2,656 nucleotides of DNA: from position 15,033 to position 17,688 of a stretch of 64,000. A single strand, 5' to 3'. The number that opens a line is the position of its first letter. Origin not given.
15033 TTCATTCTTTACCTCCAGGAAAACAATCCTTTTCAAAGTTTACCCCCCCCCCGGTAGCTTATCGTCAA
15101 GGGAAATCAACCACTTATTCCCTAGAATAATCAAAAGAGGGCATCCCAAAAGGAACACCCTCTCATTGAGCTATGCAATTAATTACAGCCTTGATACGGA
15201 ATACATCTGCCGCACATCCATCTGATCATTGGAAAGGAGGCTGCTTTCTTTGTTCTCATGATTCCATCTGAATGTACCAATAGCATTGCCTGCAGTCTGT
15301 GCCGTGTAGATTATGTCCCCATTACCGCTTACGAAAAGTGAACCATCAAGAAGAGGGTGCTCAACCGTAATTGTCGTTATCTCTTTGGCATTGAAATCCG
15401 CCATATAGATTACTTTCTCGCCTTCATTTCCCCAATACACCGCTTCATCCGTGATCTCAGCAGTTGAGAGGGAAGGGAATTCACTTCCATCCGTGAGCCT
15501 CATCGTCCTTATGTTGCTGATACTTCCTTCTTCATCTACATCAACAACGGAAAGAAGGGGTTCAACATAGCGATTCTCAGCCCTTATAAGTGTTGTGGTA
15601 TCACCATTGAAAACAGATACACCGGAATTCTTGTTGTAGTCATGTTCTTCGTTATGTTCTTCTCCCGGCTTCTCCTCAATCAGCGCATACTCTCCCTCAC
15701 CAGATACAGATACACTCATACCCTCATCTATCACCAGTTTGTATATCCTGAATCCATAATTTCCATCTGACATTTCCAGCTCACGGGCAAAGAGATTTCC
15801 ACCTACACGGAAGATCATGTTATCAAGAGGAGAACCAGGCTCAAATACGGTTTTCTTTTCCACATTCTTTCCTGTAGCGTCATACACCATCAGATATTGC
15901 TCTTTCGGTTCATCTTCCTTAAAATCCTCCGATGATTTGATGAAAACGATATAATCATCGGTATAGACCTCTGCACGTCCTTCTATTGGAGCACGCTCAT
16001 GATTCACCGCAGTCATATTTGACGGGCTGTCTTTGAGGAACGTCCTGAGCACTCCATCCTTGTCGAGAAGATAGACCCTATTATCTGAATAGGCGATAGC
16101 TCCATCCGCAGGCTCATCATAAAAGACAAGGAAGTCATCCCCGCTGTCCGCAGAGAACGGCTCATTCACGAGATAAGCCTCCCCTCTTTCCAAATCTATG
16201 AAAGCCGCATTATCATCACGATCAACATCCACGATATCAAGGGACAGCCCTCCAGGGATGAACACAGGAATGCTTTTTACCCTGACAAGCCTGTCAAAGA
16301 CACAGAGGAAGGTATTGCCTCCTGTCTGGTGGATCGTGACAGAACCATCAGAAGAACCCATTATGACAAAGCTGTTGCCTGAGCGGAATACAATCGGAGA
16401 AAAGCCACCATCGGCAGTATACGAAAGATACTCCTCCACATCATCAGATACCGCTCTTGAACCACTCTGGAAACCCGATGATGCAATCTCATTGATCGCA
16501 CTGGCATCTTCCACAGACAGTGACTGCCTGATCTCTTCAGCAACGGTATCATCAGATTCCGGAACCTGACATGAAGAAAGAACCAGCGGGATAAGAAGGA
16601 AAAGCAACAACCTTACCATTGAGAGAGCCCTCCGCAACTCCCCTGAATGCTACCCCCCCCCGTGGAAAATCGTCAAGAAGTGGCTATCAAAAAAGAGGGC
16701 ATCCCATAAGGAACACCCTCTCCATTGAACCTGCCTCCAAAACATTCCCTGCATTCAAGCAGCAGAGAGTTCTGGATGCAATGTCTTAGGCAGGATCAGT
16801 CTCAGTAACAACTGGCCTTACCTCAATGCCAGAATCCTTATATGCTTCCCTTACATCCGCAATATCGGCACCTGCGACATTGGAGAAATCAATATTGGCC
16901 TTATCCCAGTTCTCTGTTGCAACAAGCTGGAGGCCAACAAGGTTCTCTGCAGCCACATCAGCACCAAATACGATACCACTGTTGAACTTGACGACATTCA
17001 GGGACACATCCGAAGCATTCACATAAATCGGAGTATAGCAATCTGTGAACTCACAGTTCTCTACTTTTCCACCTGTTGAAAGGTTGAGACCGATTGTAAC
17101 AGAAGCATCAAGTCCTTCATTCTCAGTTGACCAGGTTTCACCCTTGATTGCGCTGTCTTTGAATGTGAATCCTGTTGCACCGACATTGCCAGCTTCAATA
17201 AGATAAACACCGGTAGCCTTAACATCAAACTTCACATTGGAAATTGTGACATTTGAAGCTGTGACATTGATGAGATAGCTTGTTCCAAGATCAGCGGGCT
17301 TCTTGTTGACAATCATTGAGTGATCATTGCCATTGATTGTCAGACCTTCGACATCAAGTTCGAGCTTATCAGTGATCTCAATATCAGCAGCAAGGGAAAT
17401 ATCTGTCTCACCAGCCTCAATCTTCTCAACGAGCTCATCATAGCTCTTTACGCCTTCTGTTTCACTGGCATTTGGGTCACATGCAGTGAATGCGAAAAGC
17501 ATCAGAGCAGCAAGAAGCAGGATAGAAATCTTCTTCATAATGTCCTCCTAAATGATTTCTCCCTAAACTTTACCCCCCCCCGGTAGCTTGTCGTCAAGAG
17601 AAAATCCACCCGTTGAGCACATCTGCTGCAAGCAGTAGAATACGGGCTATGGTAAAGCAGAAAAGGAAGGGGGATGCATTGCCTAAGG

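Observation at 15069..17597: Three tandem lipoprotein genes each driven by the same promoter cassette with a poly-G tract in the -35/-10 spacer (candidate combinatorial phase variation)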

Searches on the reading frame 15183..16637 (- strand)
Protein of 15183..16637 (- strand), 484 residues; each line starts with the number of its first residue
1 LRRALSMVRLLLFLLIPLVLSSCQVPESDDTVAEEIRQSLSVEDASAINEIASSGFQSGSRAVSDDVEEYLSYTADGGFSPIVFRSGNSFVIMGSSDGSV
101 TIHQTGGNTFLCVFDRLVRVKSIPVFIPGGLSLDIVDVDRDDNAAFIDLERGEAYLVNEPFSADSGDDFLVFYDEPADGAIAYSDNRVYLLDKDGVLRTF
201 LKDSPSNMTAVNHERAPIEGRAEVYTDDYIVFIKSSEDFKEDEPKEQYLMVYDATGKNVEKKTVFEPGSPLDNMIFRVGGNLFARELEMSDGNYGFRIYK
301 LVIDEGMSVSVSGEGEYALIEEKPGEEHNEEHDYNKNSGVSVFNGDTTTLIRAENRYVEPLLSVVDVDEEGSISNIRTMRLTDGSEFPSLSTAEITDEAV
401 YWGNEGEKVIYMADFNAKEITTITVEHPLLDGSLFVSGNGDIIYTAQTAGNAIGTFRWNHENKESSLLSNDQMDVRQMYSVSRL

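Call 5: search_protein_families(library=pfam, proteins=[window:15183-16637:-], max_evalue=0.1)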
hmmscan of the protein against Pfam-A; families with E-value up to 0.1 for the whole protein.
window:15183-16637:- (484 aa): 2 families
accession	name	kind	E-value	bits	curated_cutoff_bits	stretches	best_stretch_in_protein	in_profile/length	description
PF21959.2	DUF6923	-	0.0094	16.2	27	1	330-450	81-196/234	Repeat of unknown function (DUF6923)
PF22783.1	BapA_N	-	0.019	15.1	27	1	134-177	38-83/123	BapA, prefix-like domain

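Call 6: search_protein_families(library=ncbifam, proteins=[window:15183-16637:-], max_evalue=0.1)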
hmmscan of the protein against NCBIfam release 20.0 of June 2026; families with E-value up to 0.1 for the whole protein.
window:15183-16637:- (484 aa): 1 family
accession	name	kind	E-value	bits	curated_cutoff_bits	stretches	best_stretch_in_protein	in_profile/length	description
NF004135.0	PRK05618.3-1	equivalog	0.052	13.1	222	1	104-151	122-167/190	50S ribosomal protein L25/general stress protein Ctc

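Call 35: find_encoding_contigs(protein=window:15183-16619:-, flank=3000, max_places=10)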
Protein window:15183-16619:- (478 aa): 18 contigs read that carry it; 10 places shown.
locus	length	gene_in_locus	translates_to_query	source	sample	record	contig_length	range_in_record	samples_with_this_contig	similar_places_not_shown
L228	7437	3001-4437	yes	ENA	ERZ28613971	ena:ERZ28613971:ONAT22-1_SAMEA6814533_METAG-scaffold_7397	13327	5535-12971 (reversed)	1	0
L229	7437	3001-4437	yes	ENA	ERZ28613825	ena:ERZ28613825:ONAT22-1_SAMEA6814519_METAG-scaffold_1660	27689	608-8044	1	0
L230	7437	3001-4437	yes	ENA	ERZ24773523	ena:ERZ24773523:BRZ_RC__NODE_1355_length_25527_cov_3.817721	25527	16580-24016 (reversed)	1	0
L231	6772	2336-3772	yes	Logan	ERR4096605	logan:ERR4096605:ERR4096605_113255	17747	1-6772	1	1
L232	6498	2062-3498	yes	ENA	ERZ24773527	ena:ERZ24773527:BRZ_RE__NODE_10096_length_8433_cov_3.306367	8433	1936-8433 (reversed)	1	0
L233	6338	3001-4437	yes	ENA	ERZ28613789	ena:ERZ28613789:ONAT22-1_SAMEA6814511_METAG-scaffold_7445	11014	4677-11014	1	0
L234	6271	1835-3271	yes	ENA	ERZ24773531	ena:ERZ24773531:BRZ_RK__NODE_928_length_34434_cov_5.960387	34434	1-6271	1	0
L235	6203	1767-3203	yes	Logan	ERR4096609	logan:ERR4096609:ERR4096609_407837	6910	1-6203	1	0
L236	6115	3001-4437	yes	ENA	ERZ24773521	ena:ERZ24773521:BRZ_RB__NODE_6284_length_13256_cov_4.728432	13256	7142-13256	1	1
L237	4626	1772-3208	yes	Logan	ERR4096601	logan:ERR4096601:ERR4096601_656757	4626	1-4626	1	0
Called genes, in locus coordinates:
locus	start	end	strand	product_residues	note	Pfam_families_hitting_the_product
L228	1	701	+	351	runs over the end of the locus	?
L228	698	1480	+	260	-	PF00149:Metallophos (weak), PF13277:YmdB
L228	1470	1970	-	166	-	PF10646:Germane (weak)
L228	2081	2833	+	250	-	-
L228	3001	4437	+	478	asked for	-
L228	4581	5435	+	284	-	-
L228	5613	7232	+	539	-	-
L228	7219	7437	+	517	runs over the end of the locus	PF00005:ABC_tran (faint), PF00025:Arf (faint), PF01926:MMR_HSR1, PF02421:FeoB_N, PF00009:GTP_EFTU, PF01926:MMR_HSR1, PF02421:FeoB_N, PF14714:KH_dom-like, +5 more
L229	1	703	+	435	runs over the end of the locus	?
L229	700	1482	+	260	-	PF00149:Metallophos (weak), PF13277:YmdB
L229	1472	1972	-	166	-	PF10646:Germane (weak)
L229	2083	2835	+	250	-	-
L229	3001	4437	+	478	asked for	-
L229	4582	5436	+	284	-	-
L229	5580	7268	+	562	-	PF05524:PEP-utilisers_N, PF00391:PEP-utilizers, PF02896:PEP-utilizers_C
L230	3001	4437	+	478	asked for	-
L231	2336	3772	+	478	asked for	-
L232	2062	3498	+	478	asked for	-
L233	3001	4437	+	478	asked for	-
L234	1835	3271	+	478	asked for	-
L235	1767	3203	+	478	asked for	-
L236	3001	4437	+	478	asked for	-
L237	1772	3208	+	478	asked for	-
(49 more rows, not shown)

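Call 45: find_homologous_proteins(query=window:15183-16619:-, max_evalue=0.001)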
Query window:15183-16619:- (478 aa): 2 proteins with E <= 0.001 among 8000 candidates.
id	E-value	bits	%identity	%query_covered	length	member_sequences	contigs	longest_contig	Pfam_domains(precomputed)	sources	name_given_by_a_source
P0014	0.0e+0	1043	99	100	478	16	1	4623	-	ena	-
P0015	3.8e-75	272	40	82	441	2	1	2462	-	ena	-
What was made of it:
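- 15183..16619 (-): lp2: 478-aa lipoprotein, signal peptide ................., SD GGAGG 16629-16633. All-beta prediction. Only 2 homologue clusters (call 45).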

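Call 64: predict_structure(alignment_id=A3)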
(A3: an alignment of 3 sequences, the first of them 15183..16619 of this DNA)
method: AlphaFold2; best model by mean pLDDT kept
length: 478 residues; sequences in the alignment: 3
mean_pLDDT: 45.9   pTM: 0.41
mean pLDDT of the five models: 45.9, 42.8, 42.7, 40.3, 37.7
residues with pLDDT >= 90: 0; 70-90: 42; 50-70: 139; < 50: 297
segments of 3 or more residues with pLDDT < 50: 1-92, 110-136, 153-173, 231-239, 255-272, 280-292, 294-386, 410-413, 465-478
pLDDT, mean of each block of 10 residues (from residue 1): 35 23 28 35 39 22 25 38 42 55 59 33 27 46 56 37 36 59 69 71 59 59 62 47 62 47 40 50 40 46 37 35 29 28 27 31 32 38 48 59 62 60 68 73 72 75 51 27
secondary structure, 60 per line:
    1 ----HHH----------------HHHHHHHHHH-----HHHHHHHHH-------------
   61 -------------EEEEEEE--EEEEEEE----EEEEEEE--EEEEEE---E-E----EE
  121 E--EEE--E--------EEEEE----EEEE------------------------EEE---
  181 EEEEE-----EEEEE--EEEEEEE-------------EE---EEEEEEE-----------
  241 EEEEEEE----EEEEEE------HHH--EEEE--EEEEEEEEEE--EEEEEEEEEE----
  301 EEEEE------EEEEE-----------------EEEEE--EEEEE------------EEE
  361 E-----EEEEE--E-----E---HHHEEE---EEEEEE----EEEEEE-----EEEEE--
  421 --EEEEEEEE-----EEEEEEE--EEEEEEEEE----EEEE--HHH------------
elements in order: H24-33 H39-47 E74-80 E83-89 E94-100 E103-108 E119-121 E124-126 E138-142 E147-150 E175-177 E181-185 E191-195 E198-204 E223-229 E241-247 E252-257 E269-272 E275-284 E287-296 E301-305 E312-316 E334-338 E341-345 E358-361 E367-371 E387-389 E393-398 E403-408 E414-418 E423-430 E436-442 E445-453 E458-461
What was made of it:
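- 15183..16619 (-): AF2 pLDDT 45.9, all strands (call 64).
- Tried and rejected: The lp2 model was too poor to search (pLDDT 45.9, call 64).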

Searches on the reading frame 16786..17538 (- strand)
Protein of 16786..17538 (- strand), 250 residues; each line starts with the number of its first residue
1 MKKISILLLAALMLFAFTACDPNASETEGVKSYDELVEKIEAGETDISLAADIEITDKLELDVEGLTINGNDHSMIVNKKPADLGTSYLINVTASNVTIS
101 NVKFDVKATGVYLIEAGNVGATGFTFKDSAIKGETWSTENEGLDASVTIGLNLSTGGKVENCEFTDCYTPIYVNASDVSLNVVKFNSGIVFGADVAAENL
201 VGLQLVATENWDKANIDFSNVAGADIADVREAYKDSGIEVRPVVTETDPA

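Call 5: search_protein_families(library=pfam, proteins=[window:16786-17538:-], max_evalue=0.1)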
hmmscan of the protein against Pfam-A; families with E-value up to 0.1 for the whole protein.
window:16786-17538:- (250 aa): 3 families
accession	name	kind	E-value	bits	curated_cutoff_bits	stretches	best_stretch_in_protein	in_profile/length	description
PF20585.4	Pectate_lyase_5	-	0.00028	21.5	24.3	1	30-101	4-90/126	Putative pectate lyase-like adhesive domain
PF16339.10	DUF4969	-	0.019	15.8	31.4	1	1-34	1-37/79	Domain of unknown function (DUF4969)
PF19331.4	MCCA_BT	-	0.089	12.8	27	0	99-150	76-127/165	Methylcrotonoyl-CoA carboxylase subunit alpha BT domain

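Call 6: search_protein_families(library=ncbifam, proteins=[window:16786-17538:-], max_evalue=0.1)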
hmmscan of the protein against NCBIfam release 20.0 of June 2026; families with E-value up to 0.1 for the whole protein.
window:16786-17538:- (250 aa): 1 family
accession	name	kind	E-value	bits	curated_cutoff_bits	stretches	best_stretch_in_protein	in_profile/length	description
NF033894.1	Eex_IncN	subfamily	0.045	13.7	33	1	2-37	1-29/65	EexN family lipoprotein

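Call 10: find_encoding_contigs(protein=window:16786-17538:-, flank=6000, max_places=10)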
Protein window:16786-17538:- (250 aa): 22 contigs read that carry it; 10 places shown.
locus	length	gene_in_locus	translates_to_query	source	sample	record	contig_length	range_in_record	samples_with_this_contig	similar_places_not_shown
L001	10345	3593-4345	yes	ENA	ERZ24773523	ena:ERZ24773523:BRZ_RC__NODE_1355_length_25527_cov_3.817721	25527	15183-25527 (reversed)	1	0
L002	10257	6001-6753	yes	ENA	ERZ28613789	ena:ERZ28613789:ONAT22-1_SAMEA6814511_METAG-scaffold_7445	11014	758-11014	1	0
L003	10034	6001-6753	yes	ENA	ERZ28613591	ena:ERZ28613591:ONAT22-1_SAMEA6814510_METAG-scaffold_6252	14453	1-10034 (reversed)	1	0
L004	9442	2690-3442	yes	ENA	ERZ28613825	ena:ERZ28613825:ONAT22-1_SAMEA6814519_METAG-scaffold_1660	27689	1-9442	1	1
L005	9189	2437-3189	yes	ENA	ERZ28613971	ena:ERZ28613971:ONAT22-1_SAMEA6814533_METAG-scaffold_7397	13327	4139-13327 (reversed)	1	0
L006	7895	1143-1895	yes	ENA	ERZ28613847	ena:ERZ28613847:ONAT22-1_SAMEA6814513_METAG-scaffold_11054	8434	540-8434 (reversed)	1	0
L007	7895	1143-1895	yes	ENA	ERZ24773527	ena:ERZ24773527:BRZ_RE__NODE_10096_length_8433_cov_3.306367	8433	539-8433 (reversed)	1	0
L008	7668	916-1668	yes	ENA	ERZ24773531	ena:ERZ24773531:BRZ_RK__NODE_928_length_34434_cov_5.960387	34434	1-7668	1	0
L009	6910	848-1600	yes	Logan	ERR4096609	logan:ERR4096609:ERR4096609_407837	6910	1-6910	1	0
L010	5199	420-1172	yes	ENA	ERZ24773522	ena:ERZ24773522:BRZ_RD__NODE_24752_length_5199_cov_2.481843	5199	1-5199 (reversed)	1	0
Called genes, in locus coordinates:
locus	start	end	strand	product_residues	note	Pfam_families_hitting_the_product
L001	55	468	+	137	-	PF01196:Ribosomal_L17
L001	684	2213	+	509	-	PF12072:RNase_Y_N, PF00013:KH_1, PF22891:KH_PNO1_2nd (faint), PF01966:HD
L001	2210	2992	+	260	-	PF00149:Metallophos (weak), PF13277:YmdB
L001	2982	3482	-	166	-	PF10646:Germane (weak)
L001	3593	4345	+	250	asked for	-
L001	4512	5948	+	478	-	-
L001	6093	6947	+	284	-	-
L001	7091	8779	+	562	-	PF05524:PEP-utilisers_N, PF00391:PEP-utilizers, PF02896:PEP-utilizers_C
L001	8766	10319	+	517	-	PF00005:ABC_tran (faint), PF00025:Arf (faint), PF01926:MMR_HSR1, PF02421:FeoB_N, PF00009:GTP_EFTU, PF01926:MMR_HSR1, PF02421:FeoB_N, PF14714:KH_dom-like, +5 more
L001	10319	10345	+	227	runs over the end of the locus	PF00702:Hydrolase, PF13419:HAD_2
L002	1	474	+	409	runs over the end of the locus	?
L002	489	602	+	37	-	PF00444:Ribosomal_L36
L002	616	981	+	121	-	PF00416:Ribosomal_S13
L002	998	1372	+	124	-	PF00411:Ribosomal_S11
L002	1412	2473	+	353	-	PF01193:RNA_pol_L, PF01000:RNA_pol_A_bac, PF03118:RNA_pol_A_CTD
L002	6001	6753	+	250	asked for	-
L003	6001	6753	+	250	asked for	-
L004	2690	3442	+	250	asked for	-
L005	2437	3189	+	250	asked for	-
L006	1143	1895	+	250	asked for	-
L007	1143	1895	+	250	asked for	-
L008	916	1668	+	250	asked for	-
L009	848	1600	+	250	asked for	-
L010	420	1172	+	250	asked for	-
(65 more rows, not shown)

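Call 19: find_homologous_proteins(query=window:16786-17538:-, max_evalue=0.001)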
Query window:16786-17538:- (250 aa): 7 proteins with E <= 0.001 among 1453 candidates.
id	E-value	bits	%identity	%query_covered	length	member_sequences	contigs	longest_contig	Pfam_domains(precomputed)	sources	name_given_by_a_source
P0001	6.2e-153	525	98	100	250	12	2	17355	-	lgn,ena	-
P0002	9.0e-98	345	67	97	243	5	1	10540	PF13229.13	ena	-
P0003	3.0e-97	343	68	97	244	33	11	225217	PF13229.13,PF20585.5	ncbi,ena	-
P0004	1.9e-81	291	68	83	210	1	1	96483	PF13229.13,PF20585.5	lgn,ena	-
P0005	1.6e-80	288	61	98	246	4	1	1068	-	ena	-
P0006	4.6e-73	264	59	96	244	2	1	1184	-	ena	-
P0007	4.5e-63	231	63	75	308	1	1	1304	-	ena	-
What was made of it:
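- Tried and rejected: Pfam and NCBIfam gave nothing usable beyond a weak pectate-lyase-like or beta-helix signal for lp3 (calls 5, 6, 19).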

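Call 20: find_encoding_contigs(protein=P0003, flank=10000, max_places=8)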
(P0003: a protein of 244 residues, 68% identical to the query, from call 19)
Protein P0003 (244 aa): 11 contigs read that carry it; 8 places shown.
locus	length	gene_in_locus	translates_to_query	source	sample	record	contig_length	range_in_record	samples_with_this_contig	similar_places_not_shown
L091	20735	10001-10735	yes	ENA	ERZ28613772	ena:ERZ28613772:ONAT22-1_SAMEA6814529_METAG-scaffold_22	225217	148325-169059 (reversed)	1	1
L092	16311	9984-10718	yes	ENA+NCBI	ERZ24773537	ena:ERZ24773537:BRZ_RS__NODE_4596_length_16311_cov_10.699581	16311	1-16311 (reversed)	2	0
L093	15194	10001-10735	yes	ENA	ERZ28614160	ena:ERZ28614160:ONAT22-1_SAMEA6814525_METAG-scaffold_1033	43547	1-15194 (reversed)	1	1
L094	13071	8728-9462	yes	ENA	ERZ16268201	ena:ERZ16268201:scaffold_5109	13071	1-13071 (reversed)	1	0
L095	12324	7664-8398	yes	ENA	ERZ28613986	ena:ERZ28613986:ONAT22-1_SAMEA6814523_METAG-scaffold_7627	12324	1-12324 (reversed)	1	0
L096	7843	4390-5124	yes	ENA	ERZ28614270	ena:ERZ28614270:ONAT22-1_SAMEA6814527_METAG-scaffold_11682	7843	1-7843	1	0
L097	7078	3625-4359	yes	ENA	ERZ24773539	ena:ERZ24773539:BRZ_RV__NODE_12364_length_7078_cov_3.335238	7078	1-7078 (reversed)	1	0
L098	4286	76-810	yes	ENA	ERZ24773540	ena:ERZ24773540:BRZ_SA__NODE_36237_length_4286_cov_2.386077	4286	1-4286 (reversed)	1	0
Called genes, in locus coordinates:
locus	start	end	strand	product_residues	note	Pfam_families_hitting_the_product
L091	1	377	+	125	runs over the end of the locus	PF16320:Ribosomal_L12_N, PF00542:Ribosomal_L12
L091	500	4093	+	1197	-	PF04563:RNA_pol_Rpb2_1, PF04561:RNA_pol_Rpb2_2 (weak), PF04565:RNA_pol_Rpb2_3, PF10385:RNA_pol_Rpb2_45, PF00562:RNA_pol_Rpb2_6, PF04560:RNA_pol_Rpb2_7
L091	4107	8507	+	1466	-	PF04997:RNA_pol_Rpb1_1, PF00623:RNA_pol_Rpb1_2, PF04983:RNA_pol_Rpb1_3, PF05000:RNA_pol_Rpb1_4, PF04998:RNA_pol_Rpb1_5, PF25984:BSH_YknX (faint), PF01333:Apocytochr_F_C (faint)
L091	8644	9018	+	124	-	PF00164:Ribosom_S12_S23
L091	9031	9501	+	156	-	PF00177:Ribosomal_S7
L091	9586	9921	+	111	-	-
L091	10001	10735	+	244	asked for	PF20585:Pectate_lyase_5 (faint), PF13229:Beta_helix (weak)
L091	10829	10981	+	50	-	-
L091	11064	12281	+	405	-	PF13173:AAA_14, PF13635:DUF4143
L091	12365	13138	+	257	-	-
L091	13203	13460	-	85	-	PF12637:TSCPD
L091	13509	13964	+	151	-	PF00583:Acetyltransf_1, PF13673:Acetyltransf_10, PF13508:Acetyltransf_7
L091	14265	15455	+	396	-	PF00009:GTP_EFTU, PF03144:GTP_EFTU_D2, PF03143:GTP_EFTU_D3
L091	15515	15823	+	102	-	PF00338:Ribosomal_S10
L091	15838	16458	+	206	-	PF00297:Ribosomal_L3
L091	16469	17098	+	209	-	PF00573:Ribosomal_L4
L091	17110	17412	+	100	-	PF00276:Ribosomal_L23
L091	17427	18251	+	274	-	PF00181:Ribosomal_L2_N, PF03947:Ribosomal_L2_C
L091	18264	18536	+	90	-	PF00203:Ribosomal_S19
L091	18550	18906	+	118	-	PF00237:Ribosomal_L22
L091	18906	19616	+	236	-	PF07650:KH_2, PF05316:VAR1 (faint), PF00189:Ribosomal_S3_C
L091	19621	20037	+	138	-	PF00252:Ribosomal_L16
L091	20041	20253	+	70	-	PF00831:Ribosomal_L29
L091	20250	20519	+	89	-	PF00366:Ribosomal_S17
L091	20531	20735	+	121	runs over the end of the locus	PF00238:Ribosomal_L14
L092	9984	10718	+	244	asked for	PF20585:Pectate_lyase_5 (faint), PF13229:Beta_helix (weak)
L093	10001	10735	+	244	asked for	PF20585:Pectate_lyase_5 (faint), PF13229:Beta_helix (weak)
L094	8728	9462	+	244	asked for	PF20585:Pectate_lyase_5 (faint), PF13229:Beta_helix (weak)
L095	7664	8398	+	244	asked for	PF20585:Pectate_lyase_5 (faint), PF13229:Beta_helix (weak)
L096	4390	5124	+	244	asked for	PF20585:Pectate_lyase_5 (faint), PF13229:Beta_helix (weak)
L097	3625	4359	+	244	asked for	PF20585:Pectate_lyase_5 (faint), PF13229:Beta_helix (weak)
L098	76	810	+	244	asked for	PF20585:Pectate_lyase_5 (faint), PF13229:Beta_helix (weak)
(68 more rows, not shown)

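Call 21: find_encoding_contigs(protein=P0002, flank=10000, max_places=4)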
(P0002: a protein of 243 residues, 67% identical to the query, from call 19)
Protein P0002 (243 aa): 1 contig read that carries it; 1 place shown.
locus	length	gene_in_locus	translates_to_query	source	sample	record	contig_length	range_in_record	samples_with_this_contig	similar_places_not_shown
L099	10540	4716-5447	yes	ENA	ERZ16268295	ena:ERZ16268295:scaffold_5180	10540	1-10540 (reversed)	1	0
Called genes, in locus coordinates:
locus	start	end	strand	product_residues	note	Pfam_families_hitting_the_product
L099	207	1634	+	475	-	PF08706:D5_N (weak), PF19263:DUF5906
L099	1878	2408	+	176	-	PF13384:HTH_23 (weak), PF13518:HTH_28 (weak)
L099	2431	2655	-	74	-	-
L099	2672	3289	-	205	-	-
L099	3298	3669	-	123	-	-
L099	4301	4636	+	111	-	-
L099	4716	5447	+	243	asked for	PF13229:Beta_helix (weak)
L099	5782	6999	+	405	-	PF13173:AAA_14, PF13635:DUF4143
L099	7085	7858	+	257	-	-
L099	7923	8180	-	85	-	PF12637:TSCPD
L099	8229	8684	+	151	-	PF00583:Acetyltransf_1, PF13673:Acetyltransf_10, PF13508:Acetyltransf_7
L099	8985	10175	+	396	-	PF00009:GTP_EFTU, PF03144:GTP_EFTU_D2, PF03143:GTP_EFTU_D3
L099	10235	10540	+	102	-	PF00338:Ribosomal_S10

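Call 67: search_protein_families(library=pfam, proteins=[L091:12365-13138:+], max_evalue=0.01)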
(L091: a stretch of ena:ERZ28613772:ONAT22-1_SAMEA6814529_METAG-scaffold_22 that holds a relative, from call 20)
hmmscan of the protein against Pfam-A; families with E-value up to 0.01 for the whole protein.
L091:12365-13138:+ (257 aa): 1 family
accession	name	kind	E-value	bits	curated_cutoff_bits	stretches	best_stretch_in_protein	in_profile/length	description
PF02018.23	CBM_4_9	-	0.0064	17.3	25.9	1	153-206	34-89/136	Carbohydrate binding domain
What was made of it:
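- On Invertible promoter (inverton): The neighbours are rny, ymdB, a gerM-like gene, ptsI, der, a HAD hydrolase and a dehydrogenase (calls 5, 10, 67).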

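Call 75: find_encoding_contigs(protein=P0001, flank=4000, max_places=10)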
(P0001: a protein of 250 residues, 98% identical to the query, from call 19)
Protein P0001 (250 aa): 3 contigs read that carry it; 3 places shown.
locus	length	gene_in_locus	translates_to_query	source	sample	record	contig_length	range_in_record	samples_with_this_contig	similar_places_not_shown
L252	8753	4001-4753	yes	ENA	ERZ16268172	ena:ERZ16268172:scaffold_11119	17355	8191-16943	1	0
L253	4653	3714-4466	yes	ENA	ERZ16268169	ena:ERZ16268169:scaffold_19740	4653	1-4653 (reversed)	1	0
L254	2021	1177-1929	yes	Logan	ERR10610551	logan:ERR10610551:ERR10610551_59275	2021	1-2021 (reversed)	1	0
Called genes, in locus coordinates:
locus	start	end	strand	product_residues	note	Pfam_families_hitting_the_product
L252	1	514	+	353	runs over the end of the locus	PF01193:RNA_pol_L, PF01000:RNA_pol_A_bac, PF03118:RNA_pol_A_CTD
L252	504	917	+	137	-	PF01196:Ribosomal_L17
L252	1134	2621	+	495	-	PF12072:RNase_Y_N, PF00013:KH_1, PF22891:KH_PNO1_2nd (faint), PF01966:HD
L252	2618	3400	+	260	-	PF00149:Metallophos (weak), PF13277:YmdB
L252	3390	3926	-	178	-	PF10646:Germane (weak)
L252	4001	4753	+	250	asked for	-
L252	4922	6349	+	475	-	-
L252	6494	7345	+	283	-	-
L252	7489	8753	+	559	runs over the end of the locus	?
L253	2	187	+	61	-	?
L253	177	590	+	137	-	PF01196:Ribosomal_L17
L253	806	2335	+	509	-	PF12072:RNase_Y_N, PF00013:KH_1, PF22891:KH_PNO1_2nd (faint), PF01966:HD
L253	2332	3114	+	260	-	PF00149:Metallophos (weak), PF13277:YmdB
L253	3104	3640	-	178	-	PF10646:Germane (weak)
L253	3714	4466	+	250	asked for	-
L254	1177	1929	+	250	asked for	-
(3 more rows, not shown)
